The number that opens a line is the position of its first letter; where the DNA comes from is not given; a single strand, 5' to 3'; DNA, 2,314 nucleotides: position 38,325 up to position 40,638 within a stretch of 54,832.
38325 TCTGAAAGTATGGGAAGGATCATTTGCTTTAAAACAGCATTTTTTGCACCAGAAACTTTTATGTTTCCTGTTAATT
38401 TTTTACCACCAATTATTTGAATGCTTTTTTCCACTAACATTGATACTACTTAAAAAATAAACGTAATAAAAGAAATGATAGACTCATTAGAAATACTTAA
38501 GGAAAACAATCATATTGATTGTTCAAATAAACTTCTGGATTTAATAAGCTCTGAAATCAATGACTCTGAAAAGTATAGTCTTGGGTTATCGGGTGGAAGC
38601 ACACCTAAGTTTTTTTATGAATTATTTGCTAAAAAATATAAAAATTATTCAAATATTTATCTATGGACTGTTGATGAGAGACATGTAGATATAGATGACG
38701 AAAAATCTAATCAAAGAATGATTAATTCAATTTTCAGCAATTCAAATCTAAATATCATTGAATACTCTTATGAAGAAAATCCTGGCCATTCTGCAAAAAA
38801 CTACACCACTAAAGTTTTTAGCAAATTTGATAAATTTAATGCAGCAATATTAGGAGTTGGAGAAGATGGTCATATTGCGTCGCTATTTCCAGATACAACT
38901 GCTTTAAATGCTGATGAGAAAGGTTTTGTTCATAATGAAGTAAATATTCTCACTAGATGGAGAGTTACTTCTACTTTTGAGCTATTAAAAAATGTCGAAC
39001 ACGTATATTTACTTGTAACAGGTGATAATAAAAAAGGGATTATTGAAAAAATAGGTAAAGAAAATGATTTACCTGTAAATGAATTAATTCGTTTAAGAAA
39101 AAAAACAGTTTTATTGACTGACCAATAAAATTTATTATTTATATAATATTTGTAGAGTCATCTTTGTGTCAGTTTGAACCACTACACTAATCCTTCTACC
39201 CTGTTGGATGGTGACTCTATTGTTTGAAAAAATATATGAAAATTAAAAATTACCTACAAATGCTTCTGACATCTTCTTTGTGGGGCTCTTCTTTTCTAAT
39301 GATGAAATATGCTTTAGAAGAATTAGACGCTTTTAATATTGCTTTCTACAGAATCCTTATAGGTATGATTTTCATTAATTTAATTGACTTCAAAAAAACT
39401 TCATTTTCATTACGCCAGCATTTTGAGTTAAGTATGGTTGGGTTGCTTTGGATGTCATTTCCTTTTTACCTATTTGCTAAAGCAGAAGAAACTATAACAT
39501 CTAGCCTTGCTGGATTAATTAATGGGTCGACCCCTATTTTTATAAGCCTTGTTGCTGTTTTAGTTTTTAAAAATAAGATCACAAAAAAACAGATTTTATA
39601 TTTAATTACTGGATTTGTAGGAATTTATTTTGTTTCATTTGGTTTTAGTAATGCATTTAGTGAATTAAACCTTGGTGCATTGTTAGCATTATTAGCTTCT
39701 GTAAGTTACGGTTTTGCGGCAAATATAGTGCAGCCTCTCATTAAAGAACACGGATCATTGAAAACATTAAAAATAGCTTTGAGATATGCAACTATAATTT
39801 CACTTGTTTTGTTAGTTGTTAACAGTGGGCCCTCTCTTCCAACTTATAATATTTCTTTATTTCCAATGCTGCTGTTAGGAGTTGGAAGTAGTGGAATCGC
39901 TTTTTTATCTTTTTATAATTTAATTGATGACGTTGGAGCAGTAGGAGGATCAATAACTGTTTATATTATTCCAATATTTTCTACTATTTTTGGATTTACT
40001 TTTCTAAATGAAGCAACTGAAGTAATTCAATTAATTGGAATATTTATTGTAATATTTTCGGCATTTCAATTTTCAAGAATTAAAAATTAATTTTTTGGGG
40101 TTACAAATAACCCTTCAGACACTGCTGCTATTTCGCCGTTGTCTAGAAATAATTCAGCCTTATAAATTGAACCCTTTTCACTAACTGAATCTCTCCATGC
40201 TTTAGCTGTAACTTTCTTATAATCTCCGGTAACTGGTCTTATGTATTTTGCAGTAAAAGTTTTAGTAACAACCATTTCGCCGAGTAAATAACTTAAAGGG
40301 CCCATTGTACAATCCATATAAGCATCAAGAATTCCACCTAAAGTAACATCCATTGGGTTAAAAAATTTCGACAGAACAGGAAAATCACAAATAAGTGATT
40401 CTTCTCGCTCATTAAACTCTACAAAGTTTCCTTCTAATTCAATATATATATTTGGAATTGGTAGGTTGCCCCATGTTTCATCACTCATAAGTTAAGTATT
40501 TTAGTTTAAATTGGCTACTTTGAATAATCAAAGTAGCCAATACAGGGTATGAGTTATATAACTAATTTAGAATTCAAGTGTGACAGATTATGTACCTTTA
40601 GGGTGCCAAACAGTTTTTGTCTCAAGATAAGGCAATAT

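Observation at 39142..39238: Candidate new riboswitch-like leader controlling an EamA transporter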

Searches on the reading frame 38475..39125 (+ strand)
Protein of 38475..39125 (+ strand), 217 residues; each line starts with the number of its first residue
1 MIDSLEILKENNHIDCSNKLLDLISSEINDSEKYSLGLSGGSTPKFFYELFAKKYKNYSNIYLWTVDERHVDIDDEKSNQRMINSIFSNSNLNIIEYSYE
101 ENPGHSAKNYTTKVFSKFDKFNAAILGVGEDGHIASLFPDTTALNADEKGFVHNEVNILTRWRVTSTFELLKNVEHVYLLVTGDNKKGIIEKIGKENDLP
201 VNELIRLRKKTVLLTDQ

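Call 34: search_protein_families(library=ncbifam, proteins=[window:38475-39125:+], max_evalue=0.001)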
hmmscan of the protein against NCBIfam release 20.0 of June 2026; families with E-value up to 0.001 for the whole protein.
window:38475-39125:+ (217 aa): 5 families
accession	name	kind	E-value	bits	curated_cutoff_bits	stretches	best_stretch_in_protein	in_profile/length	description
TIGR01198.1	pgl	equivalog_domain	9.1e-35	120.3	124.45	1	15-212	11-223/234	6-phosphogluconolactonase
TIGR00502.1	nagB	equivalog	4.7e-08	32.7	236.9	1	23-195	19-217/259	glucosamine-6-phosphate deaminase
NF009022.0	PRK12358.1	equivalog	1.2e-07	31.6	247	1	8-160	4-160/239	glucosamine-6-phosphate deaminase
NF001684.0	PRK00443.1-4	subfamily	1.3e-05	24.9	326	1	7-137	3-142/260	glucosamine-6-phosphate deaminase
NF002557.0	PRK02122.1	subfamily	0.00013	20.2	384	1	15-140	43-179/653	glucosamine-6-phosphate deaminase-like protein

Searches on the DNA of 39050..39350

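Call 4: search_rna_families(source=window, start=39050, end=39350, threshold=evalue, max_evalue=10, show_alignments=3)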
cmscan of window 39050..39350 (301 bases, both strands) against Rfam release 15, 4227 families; matches with E-value up to 10: 11.
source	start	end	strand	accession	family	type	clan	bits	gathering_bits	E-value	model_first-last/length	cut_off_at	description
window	39202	39274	+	RF00187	SNORD102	Gene; snRNA; snoRNA; CD-box;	-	18.7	47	2.1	1-72/72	no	Small nucleolar RNA SNORD102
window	39218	39301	+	RF02054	STnc420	Gene; sRNA;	-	17.4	70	0.8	1-58/58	no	Salmonella enterica sRNA STnc420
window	39203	39273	+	RF01164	SNORD107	Gene; snRNA; snoRNA; CD-box;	-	17.1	50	1.4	1-74/74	no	Small nucleolar RNA SNORD107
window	39294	39320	+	RF01600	snoR25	Gene; snRNA; snoRNA; CD-box;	-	17.1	50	6.3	1-70/70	no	small nucleolar RNA snoR25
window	39157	39262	-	RF02302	TtnuCD26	Gene; snRNA; snoRNA; CD-box;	-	16.8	90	5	1-108/108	no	Tetrahymena snoRNA TtnuCD26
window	39214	39250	-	RF02143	HYMAI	Gene; lncRNA;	-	15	80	0.6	205-241/241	no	Hydatidiform mole associated and imprinted conserved region 1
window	39089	39182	+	RF01426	snoR126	Gene; snRNA; snoRNA; CD-box;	-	15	39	4.8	1-101/101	no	small nucleolar RNA snoR126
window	39098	39139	-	RF00643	MIR171_1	Gene; miRNA;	CL00099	14.6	48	5.2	1-101/101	no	MIR171_1 microRNA precursor family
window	39117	39173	-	RF00439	SNORD87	Gene; snRNA; snoRNA; CD-box;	-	14.6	50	5.4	1-85/85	no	Small nucleolar RNA SNORD87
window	39203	39272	+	RF00476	snosnR61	Gene; snRNA; snoRNA; CD-box;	CL00051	14.3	45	8.4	1-85/85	no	Small nucleolar RNA snR61/Z1/Z11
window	39126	39172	-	RF00026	U6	Gene; snRNA; splicing;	CL00009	10.3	44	7.5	1-105/105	no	U6 spliceosomal RNA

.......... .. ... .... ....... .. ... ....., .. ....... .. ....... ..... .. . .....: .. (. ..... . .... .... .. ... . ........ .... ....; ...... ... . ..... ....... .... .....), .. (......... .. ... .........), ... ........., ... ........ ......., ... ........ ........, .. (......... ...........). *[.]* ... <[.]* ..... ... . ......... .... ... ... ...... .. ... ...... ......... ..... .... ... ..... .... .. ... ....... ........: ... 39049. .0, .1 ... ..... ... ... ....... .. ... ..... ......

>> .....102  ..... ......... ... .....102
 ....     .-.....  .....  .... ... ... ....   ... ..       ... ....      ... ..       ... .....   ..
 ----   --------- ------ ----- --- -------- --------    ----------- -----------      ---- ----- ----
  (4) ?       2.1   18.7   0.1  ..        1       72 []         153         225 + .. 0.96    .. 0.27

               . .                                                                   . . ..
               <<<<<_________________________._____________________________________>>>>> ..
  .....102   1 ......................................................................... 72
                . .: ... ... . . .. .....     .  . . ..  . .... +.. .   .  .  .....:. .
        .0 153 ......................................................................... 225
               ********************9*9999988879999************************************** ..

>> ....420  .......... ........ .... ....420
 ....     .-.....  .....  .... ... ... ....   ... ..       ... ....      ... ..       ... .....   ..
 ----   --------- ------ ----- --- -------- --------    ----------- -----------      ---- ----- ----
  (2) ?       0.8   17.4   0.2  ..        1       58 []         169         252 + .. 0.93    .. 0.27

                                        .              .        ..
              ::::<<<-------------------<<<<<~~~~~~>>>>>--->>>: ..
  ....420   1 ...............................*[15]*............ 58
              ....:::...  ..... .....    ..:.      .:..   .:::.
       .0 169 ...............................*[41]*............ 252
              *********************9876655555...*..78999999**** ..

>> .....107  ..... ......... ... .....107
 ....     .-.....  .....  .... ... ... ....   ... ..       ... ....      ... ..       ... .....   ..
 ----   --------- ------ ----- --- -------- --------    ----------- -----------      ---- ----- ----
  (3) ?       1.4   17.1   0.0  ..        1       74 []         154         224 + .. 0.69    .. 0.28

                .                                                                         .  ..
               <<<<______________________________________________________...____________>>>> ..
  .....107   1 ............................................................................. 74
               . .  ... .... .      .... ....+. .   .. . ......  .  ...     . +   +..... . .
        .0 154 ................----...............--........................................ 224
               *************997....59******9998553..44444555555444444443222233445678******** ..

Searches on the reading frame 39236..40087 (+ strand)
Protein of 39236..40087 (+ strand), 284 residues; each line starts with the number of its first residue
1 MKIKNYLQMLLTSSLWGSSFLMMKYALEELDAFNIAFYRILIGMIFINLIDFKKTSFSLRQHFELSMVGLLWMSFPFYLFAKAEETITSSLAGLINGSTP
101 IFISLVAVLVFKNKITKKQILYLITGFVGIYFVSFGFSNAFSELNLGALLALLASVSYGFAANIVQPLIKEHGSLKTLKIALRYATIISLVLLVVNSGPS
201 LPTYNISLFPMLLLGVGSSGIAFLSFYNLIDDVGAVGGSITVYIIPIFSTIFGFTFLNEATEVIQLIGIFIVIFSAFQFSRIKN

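Call 34: search_protein_families(library=ncbifam, proteins=[window:39236-40087:+], max_evalue=0.001)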
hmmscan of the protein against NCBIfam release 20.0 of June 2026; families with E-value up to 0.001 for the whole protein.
window:39236-40087:+ (284 aa): 3 families
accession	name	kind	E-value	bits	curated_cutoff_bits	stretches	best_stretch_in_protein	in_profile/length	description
TIGR00950.1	2A78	equivalog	1.3e-20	73.9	230.2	1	16-276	1-263/264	carboxylate/amino acid/amine transporter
NF008432.0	PRK11272.1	equivalog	3.5e-14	52.7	270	1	14-275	20-281/294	drug/metabolite exporter YedA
NF050091.1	ArAmAcExpYddG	equivalog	0.00018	21.1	300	1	44-273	45-276/285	aromatic amino acid exporter YddG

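Call 54: search_protein_families(library=pfam, proteins=[window:39236-40087:+])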
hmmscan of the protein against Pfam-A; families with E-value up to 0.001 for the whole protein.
window:39236-40087:+ (284 aa): 2 families
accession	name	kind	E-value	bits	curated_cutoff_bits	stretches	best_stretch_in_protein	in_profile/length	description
PF00892.27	EamA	-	3.1e-35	121.8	28.2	2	6-134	4-134/135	EamA-like transporter family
PF16913.11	PUNUT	-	0.00023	20.9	30.6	1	53-195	59-212/321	Purine nucleobase transmembrane transport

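Call 64: find_encoding_contigs(protein=window:39236-40087:+, flank=1500, max_places=10)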
Protein window:39236-40087:+ (284 aa): 1 contig read that carries it; 1 place shown.
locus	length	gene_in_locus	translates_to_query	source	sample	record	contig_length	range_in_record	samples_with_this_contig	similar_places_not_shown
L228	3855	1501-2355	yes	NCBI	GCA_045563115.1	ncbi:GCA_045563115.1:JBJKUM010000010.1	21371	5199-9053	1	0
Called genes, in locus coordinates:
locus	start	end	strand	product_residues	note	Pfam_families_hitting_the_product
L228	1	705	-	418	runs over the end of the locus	PF00275:EPSP_synthase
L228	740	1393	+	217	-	PF01182:Glucosamine_iso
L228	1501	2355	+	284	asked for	PF00892:EamA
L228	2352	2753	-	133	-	-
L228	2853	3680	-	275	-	PF00171:Aldedh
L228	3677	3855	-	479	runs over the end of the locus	PF00171:Aldedh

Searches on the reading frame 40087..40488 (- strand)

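Call 34: search_protein_families(library=ncbifam, proteins=[window:40087-40488:-], max_evalue=0.001)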
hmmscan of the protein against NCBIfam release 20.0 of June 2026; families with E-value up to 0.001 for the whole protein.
window:40087-40488:- (133 aa): 2 families
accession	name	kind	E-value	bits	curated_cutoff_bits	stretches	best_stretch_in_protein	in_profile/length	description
TIGR00369.1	unchar_dom_1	domain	5.3e-08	33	36.6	1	28-126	14-113/117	hotdog fold thioesterase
TIGR02286.1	PaaD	equivalog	0.00026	21.2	118.9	1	37-126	21-109/114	hydroxyphenylacetyl-CoA thioesterase PaaI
